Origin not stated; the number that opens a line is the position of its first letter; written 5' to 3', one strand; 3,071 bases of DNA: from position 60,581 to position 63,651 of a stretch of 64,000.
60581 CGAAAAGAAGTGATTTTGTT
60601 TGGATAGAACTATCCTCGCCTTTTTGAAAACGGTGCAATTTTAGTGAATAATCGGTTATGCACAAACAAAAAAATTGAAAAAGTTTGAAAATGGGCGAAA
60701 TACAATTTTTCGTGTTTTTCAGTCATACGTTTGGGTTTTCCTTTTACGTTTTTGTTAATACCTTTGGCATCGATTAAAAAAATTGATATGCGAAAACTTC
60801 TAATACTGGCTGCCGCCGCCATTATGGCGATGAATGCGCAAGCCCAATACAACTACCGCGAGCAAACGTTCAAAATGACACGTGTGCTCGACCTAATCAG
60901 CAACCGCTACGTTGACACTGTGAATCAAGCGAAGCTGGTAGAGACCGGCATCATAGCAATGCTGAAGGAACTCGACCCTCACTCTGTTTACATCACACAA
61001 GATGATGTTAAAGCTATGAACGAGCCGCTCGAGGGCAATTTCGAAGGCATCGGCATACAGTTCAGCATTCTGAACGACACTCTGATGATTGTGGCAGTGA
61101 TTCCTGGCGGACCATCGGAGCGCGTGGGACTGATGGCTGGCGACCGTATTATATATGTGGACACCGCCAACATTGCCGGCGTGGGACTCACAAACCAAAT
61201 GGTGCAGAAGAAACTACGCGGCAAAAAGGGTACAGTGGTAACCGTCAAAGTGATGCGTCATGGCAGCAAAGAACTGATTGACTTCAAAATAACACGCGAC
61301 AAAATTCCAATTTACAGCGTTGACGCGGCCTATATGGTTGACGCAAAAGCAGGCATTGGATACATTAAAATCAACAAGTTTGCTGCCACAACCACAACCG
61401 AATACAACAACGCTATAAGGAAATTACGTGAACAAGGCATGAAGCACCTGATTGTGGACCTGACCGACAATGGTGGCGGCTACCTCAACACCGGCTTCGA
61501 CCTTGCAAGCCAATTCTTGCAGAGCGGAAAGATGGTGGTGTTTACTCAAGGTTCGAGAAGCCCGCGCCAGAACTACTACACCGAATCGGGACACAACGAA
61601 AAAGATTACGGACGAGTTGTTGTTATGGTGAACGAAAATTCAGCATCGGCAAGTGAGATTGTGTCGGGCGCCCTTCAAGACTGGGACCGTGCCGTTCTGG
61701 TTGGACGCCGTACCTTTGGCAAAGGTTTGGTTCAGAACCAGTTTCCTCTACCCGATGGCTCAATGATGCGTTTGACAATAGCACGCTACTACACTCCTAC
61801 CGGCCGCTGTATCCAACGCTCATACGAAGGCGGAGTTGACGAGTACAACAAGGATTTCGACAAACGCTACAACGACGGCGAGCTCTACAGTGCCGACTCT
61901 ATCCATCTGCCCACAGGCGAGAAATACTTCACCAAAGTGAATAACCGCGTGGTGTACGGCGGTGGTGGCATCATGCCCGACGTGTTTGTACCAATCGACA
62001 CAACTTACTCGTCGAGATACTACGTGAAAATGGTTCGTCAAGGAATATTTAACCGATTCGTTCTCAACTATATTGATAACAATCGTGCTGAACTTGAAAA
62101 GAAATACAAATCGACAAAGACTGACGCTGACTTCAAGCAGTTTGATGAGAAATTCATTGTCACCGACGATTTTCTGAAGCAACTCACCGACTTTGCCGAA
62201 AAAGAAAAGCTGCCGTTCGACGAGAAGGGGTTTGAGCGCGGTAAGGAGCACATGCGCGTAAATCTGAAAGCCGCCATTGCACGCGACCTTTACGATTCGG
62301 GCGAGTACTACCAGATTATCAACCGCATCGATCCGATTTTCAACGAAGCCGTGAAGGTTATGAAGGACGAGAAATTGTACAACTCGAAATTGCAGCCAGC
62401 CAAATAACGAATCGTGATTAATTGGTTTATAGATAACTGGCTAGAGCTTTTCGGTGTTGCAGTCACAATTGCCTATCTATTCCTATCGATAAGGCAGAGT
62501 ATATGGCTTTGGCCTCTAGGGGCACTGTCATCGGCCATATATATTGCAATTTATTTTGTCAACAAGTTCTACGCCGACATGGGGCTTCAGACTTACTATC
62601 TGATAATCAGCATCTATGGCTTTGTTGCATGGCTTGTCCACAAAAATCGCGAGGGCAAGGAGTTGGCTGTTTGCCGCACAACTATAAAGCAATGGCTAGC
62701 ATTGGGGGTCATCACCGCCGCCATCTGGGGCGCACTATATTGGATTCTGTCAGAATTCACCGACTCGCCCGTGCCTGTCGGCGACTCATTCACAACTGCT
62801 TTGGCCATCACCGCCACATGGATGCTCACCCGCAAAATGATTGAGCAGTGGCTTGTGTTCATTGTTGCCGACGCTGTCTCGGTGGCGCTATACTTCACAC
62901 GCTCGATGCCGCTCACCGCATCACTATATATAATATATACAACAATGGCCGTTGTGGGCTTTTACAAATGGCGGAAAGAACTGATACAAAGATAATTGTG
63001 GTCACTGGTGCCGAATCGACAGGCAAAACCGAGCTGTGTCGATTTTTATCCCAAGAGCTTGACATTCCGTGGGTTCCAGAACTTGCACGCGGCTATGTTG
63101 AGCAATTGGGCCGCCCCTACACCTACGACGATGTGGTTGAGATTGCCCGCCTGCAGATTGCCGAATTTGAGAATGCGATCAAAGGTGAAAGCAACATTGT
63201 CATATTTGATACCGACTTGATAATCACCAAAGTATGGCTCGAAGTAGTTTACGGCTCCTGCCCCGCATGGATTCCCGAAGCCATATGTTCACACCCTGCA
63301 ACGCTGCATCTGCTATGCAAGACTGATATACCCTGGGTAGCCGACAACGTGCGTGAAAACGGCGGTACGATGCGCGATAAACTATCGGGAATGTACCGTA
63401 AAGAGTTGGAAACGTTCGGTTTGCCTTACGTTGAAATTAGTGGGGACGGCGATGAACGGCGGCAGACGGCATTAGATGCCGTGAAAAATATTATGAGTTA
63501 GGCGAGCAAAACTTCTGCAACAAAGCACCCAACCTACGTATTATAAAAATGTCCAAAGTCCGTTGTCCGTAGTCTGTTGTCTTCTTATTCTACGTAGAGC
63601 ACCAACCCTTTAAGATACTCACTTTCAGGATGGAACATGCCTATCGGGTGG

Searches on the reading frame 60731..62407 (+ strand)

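Call 76: search_protein_families(library=pfam, proteins=[window:60731-62407:+], max_evalue=0.0001)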
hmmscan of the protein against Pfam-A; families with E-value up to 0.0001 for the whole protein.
window:60731-62407:+ (558 aa): 5 families
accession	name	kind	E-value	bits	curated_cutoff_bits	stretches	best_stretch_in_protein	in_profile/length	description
PF03572.23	Peptidase_S41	-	8.4e-52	175.5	24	1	209-364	2-157/165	Peptidase family S41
PF13180.12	PDZ_2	-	5.3e-10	39.9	27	1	106-185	2-78/80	PDZ domain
PF22694.1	CtpB_N-like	-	4.7e-09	37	27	1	35-90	27-83/85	Activating protease CtpB N-terminal domain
PF17820.7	PDZ_6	-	9.8e-07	28.9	27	1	120-174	2-52/54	PDZ domain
PF00595.29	PDZ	-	2e-06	28.5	23.2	1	105-175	10-81/81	PDZ domain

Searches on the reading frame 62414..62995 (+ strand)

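Call 76: search_protein_families(library=pfam, proteins=[window:62414-62995:+], max_evalue=0.0001)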
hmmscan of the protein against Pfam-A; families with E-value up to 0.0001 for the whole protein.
window:62414-62995:+ (193 aa): 1 family
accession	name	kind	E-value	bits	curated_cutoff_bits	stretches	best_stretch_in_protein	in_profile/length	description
PF04973.17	NMN_transporter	-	4.5e-53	180.2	27.3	1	8-188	1-175/175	Nicotinamide mononucleotide transporter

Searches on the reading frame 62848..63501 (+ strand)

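Call 76: search_protein_families(library=pfam, proteins=[window:62848-63501:+], max_evalue=0.0001)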
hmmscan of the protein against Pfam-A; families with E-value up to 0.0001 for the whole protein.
window:62848-63501:+ (217 aa): 1 family
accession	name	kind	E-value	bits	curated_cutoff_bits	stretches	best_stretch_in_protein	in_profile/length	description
PF13521.12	AAA_28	-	5.4e-30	105.2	27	1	50-204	2-164/164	AAA domain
